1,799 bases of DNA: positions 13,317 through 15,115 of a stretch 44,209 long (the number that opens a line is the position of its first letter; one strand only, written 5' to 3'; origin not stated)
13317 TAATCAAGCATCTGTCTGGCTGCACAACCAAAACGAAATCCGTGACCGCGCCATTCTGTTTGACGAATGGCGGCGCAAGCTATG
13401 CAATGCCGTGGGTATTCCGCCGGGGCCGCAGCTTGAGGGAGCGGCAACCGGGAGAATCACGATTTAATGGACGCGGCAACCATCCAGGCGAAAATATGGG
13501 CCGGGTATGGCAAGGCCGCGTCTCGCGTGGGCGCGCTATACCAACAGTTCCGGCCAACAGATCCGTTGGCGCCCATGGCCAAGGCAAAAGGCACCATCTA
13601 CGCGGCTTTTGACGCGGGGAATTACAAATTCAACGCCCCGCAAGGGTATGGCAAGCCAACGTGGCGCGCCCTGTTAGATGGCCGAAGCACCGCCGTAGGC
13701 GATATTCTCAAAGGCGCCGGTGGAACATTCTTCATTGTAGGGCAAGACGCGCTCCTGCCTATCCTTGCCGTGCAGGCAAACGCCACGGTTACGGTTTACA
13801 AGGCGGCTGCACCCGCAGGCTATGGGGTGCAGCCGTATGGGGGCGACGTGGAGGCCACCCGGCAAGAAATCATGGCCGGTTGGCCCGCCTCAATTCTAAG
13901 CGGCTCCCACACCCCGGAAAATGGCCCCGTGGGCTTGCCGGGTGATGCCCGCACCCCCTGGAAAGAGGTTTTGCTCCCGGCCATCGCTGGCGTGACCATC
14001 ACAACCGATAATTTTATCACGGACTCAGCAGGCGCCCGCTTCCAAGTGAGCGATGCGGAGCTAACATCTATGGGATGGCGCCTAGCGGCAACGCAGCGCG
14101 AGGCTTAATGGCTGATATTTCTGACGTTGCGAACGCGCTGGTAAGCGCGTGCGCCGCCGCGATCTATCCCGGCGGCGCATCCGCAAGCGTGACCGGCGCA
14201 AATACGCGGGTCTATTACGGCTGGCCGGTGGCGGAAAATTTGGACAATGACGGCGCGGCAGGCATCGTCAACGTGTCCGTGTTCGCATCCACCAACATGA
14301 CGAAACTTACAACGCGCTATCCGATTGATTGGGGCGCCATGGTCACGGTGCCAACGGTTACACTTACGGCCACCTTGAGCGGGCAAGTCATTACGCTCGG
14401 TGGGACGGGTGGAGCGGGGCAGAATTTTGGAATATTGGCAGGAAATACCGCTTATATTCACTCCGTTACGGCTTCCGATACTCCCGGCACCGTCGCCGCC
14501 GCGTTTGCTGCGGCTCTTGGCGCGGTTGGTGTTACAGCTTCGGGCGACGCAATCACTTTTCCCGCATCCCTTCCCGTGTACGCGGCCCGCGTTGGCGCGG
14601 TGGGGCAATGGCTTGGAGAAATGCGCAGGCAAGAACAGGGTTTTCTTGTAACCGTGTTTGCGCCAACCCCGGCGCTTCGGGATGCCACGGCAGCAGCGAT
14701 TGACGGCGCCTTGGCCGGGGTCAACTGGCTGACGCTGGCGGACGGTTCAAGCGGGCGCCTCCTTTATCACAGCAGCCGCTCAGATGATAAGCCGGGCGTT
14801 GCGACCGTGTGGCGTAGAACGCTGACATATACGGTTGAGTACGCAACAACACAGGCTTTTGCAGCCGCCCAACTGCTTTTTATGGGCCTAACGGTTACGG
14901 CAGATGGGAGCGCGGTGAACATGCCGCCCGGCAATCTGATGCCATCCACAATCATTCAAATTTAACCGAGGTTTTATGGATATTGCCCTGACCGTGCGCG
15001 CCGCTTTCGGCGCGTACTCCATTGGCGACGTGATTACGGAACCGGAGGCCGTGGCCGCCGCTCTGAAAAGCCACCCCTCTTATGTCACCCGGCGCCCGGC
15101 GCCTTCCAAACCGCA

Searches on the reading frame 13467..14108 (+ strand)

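Call 75: search_protein_families(library=phrogs, proteins=[window:13467-14108:+], max_evalue=0.00001)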
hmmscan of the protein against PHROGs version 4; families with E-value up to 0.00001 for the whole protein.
window:13467-14108:+ (213 aa): 1 family
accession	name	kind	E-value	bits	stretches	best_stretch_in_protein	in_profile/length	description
phrog_14605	-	unknown function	1.6e-58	199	1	1-211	1-214/216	-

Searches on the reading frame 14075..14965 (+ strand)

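Call 75: search_protein_families(library=phrogs, proteins=[window:14075-14965:+], max_evalue=0.00001)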
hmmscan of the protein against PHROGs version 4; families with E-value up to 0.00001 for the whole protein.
window:14075-14965:+ (296 aa): 1 family
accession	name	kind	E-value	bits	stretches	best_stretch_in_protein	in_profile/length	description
phrog_13532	-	unknown function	1.4e-65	222.2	1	12-276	1-263/278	-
